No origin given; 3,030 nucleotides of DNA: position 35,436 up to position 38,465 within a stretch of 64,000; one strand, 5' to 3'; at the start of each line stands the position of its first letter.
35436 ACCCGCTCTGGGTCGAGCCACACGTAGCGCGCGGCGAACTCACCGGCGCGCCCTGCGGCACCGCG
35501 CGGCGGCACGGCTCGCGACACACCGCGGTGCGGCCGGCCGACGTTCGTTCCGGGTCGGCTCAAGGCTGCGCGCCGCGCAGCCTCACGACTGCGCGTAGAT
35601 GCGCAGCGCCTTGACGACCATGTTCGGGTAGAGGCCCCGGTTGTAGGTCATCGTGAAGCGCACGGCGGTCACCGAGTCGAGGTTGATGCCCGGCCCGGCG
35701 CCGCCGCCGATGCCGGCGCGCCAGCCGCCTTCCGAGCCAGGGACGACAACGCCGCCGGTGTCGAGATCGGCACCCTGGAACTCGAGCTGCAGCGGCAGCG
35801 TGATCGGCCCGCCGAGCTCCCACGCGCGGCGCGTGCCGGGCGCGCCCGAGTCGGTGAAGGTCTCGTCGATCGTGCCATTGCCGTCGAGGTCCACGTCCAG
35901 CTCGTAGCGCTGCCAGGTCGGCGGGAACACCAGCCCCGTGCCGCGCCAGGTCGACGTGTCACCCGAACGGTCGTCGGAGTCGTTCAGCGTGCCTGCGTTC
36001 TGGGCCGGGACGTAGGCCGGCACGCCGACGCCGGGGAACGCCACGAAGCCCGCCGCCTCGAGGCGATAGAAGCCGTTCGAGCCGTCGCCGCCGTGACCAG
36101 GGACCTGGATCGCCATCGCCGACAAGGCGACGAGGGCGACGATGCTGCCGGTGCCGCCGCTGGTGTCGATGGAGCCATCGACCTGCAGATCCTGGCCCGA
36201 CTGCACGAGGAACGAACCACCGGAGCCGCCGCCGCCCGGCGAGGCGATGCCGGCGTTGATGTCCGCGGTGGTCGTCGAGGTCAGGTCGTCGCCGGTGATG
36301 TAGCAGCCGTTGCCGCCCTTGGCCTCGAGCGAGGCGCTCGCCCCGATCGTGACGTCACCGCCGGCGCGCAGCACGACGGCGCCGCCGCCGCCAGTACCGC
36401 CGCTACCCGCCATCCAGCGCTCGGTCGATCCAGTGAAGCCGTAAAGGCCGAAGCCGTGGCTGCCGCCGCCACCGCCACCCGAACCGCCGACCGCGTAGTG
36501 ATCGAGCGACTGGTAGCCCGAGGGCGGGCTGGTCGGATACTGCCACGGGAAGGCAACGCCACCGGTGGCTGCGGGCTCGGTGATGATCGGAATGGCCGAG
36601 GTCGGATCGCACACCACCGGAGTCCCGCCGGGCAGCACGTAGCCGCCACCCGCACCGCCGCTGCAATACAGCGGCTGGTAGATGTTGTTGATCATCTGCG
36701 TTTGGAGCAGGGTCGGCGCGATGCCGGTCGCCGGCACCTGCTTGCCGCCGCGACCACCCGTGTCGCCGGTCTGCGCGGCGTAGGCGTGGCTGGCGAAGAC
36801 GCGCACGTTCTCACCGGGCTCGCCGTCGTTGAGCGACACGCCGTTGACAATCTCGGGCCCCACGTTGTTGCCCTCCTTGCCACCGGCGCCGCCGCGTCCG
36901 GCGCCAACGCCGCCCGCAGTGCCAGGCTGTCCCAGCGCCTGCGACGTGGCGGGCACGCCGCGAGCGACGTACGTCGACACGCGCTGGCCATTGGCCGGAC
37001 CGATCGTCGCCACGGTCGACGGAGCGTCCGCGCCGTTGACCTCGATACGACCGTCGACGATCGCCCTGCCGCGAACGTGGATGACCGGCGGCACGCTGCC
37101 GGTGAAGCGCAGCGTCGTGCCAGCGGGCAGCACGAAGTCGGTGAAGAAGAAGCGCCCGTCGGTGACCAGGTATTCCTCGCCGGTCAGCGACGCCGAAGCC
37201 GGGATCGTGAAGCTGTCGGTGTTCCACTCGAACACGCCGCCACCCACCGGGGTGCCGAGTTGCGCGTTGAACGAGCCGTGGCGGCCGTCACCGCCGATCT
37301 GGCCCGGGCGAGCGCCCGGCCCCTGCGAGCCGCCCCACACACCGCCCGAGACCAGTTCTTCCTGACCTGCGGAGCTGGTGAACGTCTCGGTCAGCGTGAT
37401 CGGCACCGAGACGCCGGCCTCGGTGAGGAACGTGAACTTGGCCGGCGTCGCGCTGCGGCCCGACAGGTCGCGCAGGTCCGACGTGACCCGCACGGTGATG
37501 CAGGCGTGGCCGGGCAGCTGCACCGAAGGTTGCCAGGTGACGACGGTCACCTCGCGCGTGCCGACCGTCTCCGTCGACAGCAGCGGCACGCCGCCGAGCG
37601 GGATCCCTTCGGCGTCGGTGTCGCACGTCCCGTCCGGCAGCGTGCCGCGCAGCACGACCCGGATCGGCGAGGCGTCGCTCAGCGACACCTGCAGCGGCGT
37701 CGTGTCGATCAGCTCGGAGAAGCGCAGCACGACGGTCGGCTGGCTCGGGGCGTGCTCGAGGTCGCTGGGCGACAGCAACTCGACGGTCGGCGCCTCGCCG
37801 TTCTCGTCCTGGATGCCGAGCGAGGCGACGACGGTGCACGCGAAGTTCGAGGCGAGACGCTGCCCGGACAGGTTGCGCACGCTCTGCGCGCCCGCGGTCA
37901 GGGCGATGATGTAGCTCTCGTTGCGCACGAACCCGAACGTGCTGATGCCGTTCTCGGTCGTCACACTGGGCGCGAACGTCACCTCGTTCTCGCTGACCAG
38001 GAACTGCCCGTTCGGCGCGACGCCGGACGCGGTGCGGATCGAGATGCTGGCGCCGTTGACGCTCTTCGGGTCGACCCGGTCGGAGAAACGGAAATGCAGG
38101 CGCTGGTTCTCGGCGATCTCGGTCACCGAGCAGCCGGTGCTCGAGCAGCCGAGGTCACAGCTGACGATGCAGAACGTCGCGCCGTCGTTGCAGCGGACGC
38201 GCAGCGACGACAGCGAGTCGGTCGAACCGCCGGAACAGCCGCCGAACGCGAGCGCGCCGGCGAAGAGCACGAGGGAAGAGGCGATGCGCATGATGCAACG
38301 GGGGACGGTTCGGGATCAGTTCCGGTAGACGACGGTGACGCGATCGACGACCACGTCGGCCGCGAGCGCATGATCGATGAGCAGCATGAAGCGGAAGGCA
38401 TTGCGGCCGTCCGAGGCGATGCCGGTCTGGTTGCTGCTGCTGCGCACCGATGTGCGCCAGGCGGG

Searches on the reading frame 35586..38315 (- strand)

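Call 32: search_protein_families(library=pfam, proteins=[window:35586-38315:-], max_evalue=0.00001)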
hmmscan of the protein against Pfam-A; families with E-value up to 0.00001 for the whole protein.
window:35586-38315:- (910 aa): 1 family
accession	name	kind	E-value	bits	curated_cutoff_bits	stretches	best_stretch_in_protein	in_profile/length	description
PF13205.12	Big_5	-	3.5e-10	41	23.6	0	65-158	17-99/105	Bacterial Ig-like domain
